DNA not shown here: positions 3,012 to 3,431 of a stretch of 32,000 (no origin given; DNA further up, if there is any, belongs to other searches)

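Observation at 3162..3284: Unlisted 40-codon ORF beside tatC looks like a minimal TatA, giving a candidate mtDNA-encoded TatA/TatC pair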

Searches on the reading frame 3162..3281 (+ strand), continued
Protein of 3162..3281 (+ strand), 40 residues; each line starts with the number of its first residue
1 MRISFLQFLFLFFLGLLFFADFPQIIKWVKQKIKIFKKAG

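Call 39: search_solved_structures(query=A2, max_evalue=10, show_alignments=4)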
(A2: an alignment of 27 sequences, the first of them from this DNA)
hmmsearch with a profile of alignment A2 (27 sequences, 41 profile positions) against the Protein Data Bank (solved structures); distinct sequences matched with E-value up to 10: 8.
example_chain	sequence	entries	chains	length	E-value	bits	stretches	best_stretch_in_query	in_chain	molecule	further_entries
9e07_F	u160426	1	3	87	0.17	15.3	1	8-39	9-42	Sec-independent protein translocase protein TatA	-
2lzr_A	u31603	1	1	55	0.28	14.6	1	3-20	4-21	Sec-independent protein translocase protein TatA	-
2lzs_A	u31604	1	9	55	0.44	14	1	3-20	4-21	Sec-independent protein translocase protein TatA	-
2lch_A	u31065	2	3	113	1.3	12.5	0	22-39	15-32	Protein OR38 | computationally designed four-helix bundle protein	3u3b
2d0s_A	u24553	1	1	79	1.4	12.3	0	20-31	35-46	cytochrome c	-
2mn7_A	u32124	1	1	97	1.5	12.2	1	3-20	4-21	Sec-independent protein translocase protein TatA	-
2mn6_B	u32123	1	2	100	1.6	12.1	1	3-20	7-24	Sec-independent protein translocase protein TatA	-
8xlp_t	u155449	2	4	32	1.9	12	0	8-22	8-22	Photosystem II reaction center protein T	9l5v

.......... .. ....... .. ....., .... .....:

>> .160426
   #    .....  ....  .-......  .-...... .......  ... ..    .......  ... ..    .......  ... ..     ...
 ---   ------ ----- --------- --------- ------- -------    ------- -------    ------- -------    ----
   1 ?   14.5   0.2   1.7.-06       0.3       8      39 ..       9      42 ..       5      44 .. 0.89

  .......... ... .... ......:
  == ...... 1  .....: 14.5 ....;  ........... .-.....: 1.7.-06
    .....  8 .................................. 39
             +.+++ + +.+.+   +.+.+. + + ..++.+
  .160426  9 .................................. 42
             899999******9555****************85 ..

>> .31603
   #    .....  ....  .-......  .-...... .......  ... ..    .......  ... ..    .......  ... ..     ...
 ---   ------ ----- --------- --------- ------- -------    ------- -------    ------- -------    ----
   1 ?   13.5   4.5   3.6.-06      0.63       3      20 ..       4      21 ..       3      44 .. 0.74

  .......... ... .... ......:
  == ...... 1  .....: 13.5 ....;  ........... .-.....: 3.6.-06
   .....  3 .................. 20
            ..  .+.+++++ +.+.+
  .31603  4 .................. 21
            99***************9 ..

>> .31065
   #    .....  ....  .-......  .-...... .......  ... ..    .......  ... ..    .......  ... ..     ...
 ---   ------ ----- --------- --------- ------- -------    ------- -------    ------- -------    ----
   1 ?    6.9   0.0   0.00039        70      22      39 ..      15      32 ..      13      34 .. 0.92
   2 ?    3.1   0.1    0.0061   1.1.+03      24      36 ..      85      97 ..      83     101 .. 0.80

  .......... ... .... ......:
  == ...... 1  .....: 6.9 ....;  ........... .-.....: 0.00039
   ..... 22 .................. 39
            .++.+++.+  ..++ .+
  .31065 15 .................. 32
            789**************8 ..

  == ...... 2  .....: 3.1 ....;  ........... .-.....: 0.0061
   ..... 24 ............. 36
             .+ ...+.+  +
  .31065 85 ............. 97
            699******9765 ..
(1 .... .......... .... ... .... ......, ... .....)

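Call 40: find_homologous_proteins(query=A2, max_evalue=1)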
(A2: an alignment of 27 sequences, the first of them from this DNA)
Query A2 (27 sequences) (40 aa, profile of the alignment): 50 proteins with E <= 1 among 717 candidates.
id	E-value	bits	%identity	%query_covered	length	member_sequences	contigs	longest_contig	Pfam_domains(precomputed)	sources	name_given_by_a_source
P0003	1.8e-19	87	80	100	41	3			-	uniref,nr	uniref:Uncharacterized protein n=1 Tax=Thalassiophyllum clathrus TaxID=112506 RepID=A0A8F0FDE5_9PHAE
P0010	1.6e-18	84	83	73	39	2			-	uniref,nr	uniref:Uncharacterized protein n=1 Tax=Desmarestia aculeata TaxID=62298 RepID=A0A8F0FDN2_9PHAE|nr:hy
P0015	2.9e-18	83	76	95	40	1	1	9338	-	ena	-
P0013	3.0e-18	83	81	68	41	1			-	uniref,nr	uniref:Uncharacterized protein n=1 Tax=Cymathaere triplicata TaxID=309354 RepID=A0A8F0FCJ3_9PHAE|nr:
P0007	3.2e-18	83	83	73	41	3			-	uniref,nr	uniref:Uncharacterized protein n=1 Tax=Saccharina subsessilis TaxID=2173147 RepID=A0A8F0FDD3_9PHAE|n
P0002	3.4e-18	83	79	98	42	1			-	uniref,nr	uniref:Uncharacterized protein n=1 Tax=Pelagophycus porra TaxID=50953 RepID=A0A8F0K0P0_9PHAE|nr:hypo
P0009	4.9e-18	83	79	95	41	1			-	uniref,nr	uniref:Uncharacterized protein n=1 Tax=Arthrothamnus bifidus TaxID=169778 RepID=A0A8F0FC48_9PHAE|nr:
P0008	5.1e-18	83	83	73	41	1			-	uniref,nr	uniref:Uncharacterized protein ORF41 n=1 Tax=Saccharina angustata TaxID=88154 RepID=D0IPT6_SACAN|nr:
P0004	6.5e-18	82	87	95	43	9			-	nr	nr:hypothetical protein [Alaria marginata]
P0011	7.8e-18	82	74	98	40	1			-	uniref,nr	uniref:Uncharacterized protein n=1 Tax=Pterygophora californica TaxID=169782 RepID=A0A8F0FCS8_9PHAE|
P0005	7.9e-18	82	80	100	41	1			-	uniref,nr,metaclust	uniref:Uncharacterized protein n=2 Tax=Saccharina TaxID=309357 RepID=A0A0N9LZQ2_9PHAE|nr:hypothetica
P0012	8.7e-18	82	75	100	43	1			-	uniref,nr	uniref:Uncharacterized protein n=1 Tax=Dictyoneurum californicum TaxID=169784 RepID=A0A8F0FCF4_9PHAE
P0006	9.3e-18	82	86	90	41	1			-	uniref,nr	uniref:Uncharacterized protein ORF41 n=21 Tax=Laminariales TaxID=2886 RepID=F8UWL1_9PHAE|nr:hypothet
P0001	9.3e-18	82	89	95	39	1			-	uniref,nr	uniref:Uncharacterized protein n=1 Tax=Postelsia palmaeformis TaxID=105414 RepID=A0A8F0K032_9PHAE|nr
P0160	8.8e-17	79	72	73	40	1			-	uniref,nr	uniref:Uncharacterized protein n=1 Tax=Undaria pinnatifida TaxID=74381 RepID=V9PAL7_UNDPI|nr:hypothe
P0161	2.1e-16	78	73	100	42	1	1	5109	-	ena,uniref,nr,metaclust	uniref:Hypothetical mitochondrial protein n=1 Tax=Ectocarpus siliculosus TaxID=2880 RepID=E6ZEQ9_ECT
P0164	4.1e-16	77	60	100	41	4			-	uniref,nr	uniref:Uncharacterized protein n=1 Tax=Sargassum patens TaxID=127551 RepID=A0A7G9TZ16_9PHAE|nr:hypot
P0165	5.2e-16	76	55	100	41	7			-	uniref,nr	uniref:Uncharacterized protein n=1 Tax=Sargassum ilicifolium TaxID=246892 RepID=A0A1S5QJK8_9PHAE|nr:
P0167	1.3e-15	75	63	95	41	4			-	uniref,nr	uniref:Uncharacterized protein n=1 Tax=Sargassum siliquastrum TaxID=127572 RepID=A0A7G7WRK7_9PHAE|nr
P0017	2.2e-15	74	63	95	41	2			-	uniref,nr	uniref:Uncharacterized protein n=1 Tax=Sargassum horneri TaxID=74089 RepID=A0A7R6S4F2_9PHAE|nr:hypot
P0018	1.1e-14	72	71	95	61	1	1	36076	-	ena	-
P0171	1.7e-14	71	71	95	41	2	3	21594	-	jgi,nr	nr:hypothetical protein PNX58_mgp31 [Ecklonia radiata] WBQ42791.1 hypothetical protein [Ecklonia rad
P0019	2.9e-14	71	47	95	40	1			-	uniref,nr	uniref:Uncharacterized protein n=1 Tax=Akkesiphycus lubricus TaxID=3022 RepID=A0A8F0FD13_AKKLU|nr:hy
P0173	4.4e-14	70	56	98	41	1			-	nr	nr:hypothetical protein M3M07_mgp30 [Myagropsis myagroides] UPE50180.1 hypothetical protein [Myagrop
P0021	2.2e-13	68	55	100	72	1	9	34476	-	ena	-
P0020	2.9e-13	67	63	60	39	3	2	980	-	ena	-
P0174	3.7e-13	67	61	95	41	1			-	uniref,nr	uniref:Uncharacterized protein n=1 Tax=Turbinaria ornata TaxID=86657 RepID=A0A0G2RKV3_TUROR|nr:hypot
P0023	1.0e-12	66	53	85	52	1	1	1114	PF02416.22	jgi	-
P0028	1.5e-12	65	35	100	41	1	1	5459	-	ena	-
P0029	1.6e-11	62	50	95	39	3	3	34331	-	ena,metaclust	metaclust:\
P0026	1.8e-11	62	42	83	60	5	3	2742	PF02416.22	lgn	-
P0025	4.5e-11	60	49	98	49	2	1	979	-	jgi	jgi:Sec-independent protein translocase protein TatA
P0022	5.5e-11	60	37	95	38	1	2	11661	-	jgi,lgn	-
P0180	2.6e-1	29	43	95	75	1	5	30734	PF02416.22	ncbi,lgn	ncbi:MAG: Sec-independent protein translocase protein TatB [Fimbriimonadales bacterium]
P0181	4.3e-1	29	43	95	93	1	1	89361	PF02416.22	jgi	jgi:sec-independent protein translocase protein TatA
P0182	5.6e-1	28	50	45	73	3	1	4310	PF02416.22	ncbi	ncbi:MAG: twin-arginine translocase subunit TatB [Armatimonadota bacterium]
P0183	9.6e-1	27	42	48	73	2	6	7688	PF02416.22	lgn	-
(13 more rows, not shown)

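Call 43: find_related_loci(query=A3, collection=genome_contigs, flank=300)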
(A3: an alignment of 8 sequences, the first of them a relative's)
Query A3 (75 aa) in genome_contigs; peptide patterns used: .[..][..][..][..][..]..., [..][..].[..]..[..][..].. (x = any residue, [..] = any of these).
600 stretches matched a pattern (row limit reached: there are more); 481 encode a relative of the query (tblastn E <= 1e-3); the best 80 are kept; 80 distinct loci.
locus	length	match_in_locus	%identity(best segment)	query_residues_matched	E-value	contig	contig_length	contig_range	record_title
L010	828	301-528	86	1-75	2e-39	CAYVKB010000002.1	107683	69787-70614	MAG TPA_asm: uncultured Fimbriimonadales bacterium isolate binchicken_co40_70 genome assembly, contig: NODE_222_length_1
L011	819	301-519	84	1-75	6e-38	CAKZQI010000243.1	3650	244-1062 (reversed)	MAG TPA_asm: uncultured Armatimonadetes bacterium isolate SRR5214706_bin.128_CONCOCT_v1.1_MAG genome assembly, contig: E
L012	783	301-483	61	1-59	5e-21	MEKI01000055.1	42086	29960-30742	MAG: Acidobacteria bacterium RBG_13_68_16 RBG_13_scaffold_224, whole genome shotgun sequence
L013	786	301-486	56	1-60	9e-21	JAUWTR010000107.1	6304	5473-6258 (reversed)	MAG: Candidatus Aminicenantes bacterium isolate CSMAG_2585 CSMAG_2585_k127_8758280_length_6304_cov_79.0000, whole genome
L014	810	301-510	50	1-65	1e-20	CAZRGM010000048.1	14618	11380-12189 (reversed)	MAG TPA_asm: uncultured Eubacteriales bacterium isolate SRP067234_co1_329 genome assembly, contig: k99_354557, whole gen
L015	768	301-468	57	1-56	2e-19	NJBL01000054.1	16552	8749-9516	MAG: bacterium (candidate division B38) B3_B38 2757, whole genome shotgun sequence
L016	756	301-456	58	1-52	1e-18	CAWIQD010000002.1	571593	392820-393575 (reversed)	MAG: uncultured Acidobacteriota bacterium isolate MFD01721.bin.1.17 genome assembly, contig: contig_14869, whole genome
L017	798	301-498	41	1-66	2e-17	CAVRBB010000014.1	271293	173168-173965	MAG: Bryobacterales bacterium isolate MFD04944.bin.2.53 genome assembly, contig: contig_56652, whole genome shotgun sequ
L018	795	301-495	43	2-66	2e-17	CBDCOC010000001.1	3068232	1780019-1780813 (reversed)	MAG: Bryobacterales bacterium isolate 563e2126-20b4-4440-9010-20653566d31b genome assembly, contig: contig_1, whole geno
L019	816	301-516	49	3-70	2e-17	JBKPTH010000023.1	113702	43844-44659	MAG: Acidobacteriota bacterium isolate GS_EKS_MAG_00001 GS_EKS_000002401311, whole genome shotgun sequence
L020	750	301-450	54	1-50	3e-17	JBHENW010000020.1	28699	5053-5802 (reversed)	MAG: Thermoanaerobaculia bacterium isolate S5_bin.33.orig S5_k141_2566681, whole genome shotgun sequence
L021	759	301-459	55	4-56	3e-17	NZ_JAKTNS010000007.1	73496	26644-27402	Thermus thalpophilus strain SYSU G00506 NODE_7_length_73496_cov_610.947_ID_1459, whole genome shotgun sequence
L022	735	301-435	60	1-45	3e-17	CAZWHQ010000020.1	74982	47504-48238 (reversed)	MAG TPA_asm: uncultured Eubacteriales bacterium isolate binchicken_co275_153 genome assembly, contig: NODE_247_length_74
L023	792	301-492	44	3-66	4e-17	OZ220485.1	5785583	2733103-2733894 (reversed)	MAG: Bryobacterales bacterium isolate 86978798-6d99-423e-8588-835106a9727b genome assembly, chromosome: 1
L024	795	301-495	43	2-66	4e-17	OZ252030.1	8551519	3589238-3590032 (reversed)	MAG: Bryobacterales bacterium isolate 59e43249-5fc4-4363-b2bc-67a86b10f1a4 genome assembly, chromosome: 1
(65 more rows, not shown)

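Call 56: predict_structure(alignment_id=A2)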
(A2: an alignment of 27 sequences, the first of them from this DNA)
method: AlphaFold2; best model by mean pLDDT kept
length: 40 residues; sequences in the alignment: 27
mean_pLDDT: 86.8   pTM: 0.40
mean pLDDT of the five models: 86.8, 85.3, 83.9, 82.6, 81.5
residues with pLDDT >= 90: 18; 70-90: 20; 50-70: 2; < 50: 0
segments of 3 or more residues with pLDDT < 50: none
pLDDT, mean of each block of 10 residues (from residue 1): 86 92 88 81
secondary structure, 60 per line:
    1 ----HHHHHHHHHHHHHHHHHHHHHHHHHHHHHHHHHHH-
elements in order: H5-39

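Call 57: find_encoding_contigs(protein=P0018, flank=2500, max_places=1)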
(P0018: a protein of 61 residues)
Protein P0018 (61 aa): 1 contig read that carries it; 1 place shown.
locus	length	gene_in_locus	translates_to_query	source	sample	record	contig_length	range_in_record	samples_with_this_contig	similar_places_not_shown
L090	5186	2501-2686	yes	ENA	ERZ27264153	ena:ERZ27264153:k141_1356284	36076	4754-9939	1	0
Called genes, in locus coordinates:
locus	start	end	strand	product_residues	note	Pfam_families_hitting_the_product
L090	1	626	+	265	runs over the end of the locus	PF01479:S4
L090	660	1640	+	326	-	PF00146:NADHdh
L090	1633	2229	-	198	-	PF00902:TatC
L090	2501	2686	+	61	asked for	-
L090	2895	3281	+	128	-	PF00164:Ribosom_S12_S23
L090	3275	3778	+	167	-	PF00177:Ribosomal_S7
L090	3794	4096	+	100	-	PF00420:Oxidored_q2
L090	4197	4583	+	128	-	PF00238:Ribosomal_L14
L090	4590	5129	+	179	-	PF00281:Ribosomal_L5 (weak), PF00673:Ribosomal_L5_C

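Call 58: find_encoding_contigs(protein=P0171, flank=2500, max_places=1)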
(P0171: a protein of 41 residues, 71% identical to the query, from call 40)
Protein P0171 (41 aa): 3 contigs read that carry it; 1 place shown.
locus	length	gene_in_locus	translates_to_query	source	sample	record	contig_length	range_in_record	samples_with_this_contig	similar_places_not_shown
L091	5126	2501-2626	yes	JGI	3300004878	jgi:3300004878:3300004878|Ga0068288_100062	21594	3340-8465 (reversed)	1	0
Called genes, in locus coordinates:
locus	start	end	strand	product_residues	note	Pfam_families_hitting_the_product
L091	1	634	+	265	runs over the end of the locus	PF01479:S4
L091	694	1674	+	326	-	PF00146:NADHdh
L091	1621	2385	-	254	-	PF00902:TatC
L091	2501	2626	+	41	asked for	-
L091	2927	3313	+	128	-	PF00164:Ribosom_S12_S23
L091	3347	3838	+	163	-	PF00177:Ribosomal_S7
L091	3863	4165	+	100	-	PF00420:Oxidored_q2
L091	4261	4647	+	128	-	PF00238:Ribosomal_L14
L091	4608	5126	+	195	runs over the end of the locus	PF00673:Ribosomal_L5_C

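Call 59: find_encoding_contigs(protein=P0161, flank=2500, max_places=1)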
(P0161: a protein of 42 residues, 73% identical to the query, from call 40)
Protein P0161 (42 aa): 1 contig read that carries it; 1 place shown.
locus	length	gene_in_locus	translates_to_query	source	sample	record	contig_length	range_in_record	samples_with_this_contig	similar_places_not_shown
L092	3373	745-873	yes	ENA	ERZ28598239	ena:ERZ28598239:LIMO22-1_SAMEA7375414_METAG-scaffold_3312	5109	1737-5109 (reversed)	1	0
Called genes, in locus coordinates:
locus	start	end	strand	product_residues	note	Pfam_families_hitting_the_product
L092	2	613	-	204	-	?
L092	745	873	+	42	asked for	-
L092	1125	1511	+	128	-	PF00164:Ribosom_S12_S23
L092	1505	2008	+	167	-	PF00177:Ribosomal_S7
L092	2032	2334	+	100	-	PF00420:Oxidored_q2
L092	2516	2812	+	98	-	PF00238:Ribosomal_L14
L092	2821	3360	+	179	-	PF00673:Ribosomal_L5_C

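Call 62: find_encoding_contigs(protein=P0030, flank=2000, max_places=2)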
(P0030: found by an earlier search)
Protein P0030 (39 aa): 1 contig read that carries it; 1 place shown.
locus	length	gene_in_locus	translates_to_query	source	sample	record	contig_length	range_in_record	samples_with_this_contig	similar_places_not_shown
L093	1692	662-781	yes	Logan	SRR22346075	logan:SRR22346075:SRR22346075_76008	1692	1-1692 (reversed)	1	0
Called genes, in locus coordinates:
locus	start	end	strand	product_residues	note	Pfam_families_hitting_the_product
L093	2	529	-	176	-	?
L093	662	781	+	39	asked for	-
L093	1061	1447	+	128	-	PF00164:Ribosom_S12_S23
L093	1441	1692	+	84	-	?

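Call 69: search_solved_structures(query=A4, max_evalue=10, show_alignments=2)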
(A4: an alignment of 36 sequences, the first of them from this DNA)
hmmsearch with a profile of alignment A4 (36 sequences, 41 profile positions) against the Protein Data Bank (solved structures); distinct sequences matched with E-value up to 10: 4.
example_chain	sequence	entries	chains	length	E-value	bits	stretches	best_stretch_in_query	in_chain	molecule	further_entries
8xlp_t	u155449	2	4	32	0.77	13.2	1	8-26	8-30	Photosystem II reaction center protein T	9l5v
2d0s_A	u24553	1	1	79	1.3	12.5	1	20-31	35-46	cytochrome c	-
8wql_LD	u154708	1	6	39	2.9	11.3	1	5-20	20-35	Photosystem II reaction center protein L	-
9t5u_L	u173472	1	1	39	6.8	10.1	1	5-20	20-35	PsbL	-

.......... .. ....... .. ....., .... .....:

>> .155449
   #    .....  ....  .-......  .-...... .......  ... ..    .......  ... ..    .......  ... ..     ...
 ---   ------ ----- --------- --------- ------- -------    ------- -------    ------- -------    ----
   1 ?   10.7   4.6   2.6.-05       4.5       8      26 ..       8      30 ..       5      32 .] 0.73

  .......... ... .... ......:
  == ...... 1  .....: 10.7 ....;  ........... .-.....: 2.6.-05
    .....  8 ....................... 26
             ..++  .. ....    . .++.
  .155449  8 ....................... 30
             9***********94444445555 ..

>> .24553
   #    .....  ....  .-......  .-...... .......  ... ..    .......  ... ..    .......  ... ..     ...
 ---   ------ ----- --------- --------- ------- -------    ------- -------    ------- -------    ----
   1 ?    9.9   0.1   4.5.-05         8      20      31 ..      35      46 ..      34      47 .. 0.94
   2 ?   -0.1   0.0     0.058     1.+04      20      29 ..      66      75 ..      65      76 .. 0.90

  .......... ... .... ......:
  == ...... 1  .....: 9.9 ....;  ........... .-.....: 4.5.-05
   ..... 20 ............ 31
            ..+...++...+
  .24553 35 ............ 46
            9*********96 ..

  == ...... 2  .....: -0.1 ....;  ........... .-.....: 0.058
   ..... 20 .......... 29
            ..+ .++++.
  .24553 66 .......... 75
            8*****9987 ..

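Call 82: search_protein_families(library=pfam, proteins=[P0164, P0173, P0165, P0003, P0174, P0167, P0017, P0007, P0171, P0030], max_evalue=10)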
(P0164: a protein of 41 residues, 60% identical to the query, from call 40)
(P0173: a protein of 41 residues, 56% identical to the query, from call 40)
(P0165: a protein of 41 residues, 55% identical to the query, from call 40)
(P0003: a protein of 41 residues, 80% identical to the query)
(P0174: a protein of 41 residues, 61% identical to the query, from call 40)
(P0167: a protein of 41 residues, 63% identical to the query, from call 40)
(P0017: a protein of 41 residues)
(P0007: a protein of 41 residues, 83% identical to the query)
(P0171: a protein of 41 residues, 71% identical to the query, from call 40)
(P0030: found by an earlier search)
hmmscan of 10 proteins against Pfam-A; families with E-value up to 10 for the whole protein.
P0164 (41 aa): 1 family
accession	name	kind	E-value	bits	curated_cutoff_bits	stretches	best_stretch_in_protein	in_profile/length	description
PF02416.21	TatA_B_E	-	0.0057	16.3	21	1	3-39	1-39/53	mttA/Hcf106 family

P0173 (41 aa): 1 family
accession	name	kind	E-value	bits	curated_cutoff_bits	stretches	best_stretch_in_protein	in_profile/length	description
PF02416.21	TatA_B_E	-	0.0069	16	21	1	3-39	1-39/53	mttA/Hcf106 family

P0165 (41 aa): 0 families

P0003 (41 aa): 1 family
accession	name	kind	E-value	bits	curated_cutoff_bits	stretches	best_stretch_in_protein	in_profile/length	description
PF11157.13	DUF2937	-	0.13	12.5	25.3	1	9-39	7-37/162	Protein of unknown function (DUF2937)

P0174 (41 aa): 0 families

P0167 (41 aa): 0 families

P0017 (41 aa): 0 families

P0007 (41 aa): 0 families

P0171 (41 aa): 0 families

P0030 (39 aa): 1 family
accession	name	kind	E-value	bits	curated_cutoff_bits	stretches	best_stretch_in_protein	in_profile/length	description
PF17382.7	Ycf70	-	0.28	12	25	1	3-39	34-71/89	Uncharacterized Ycf70-like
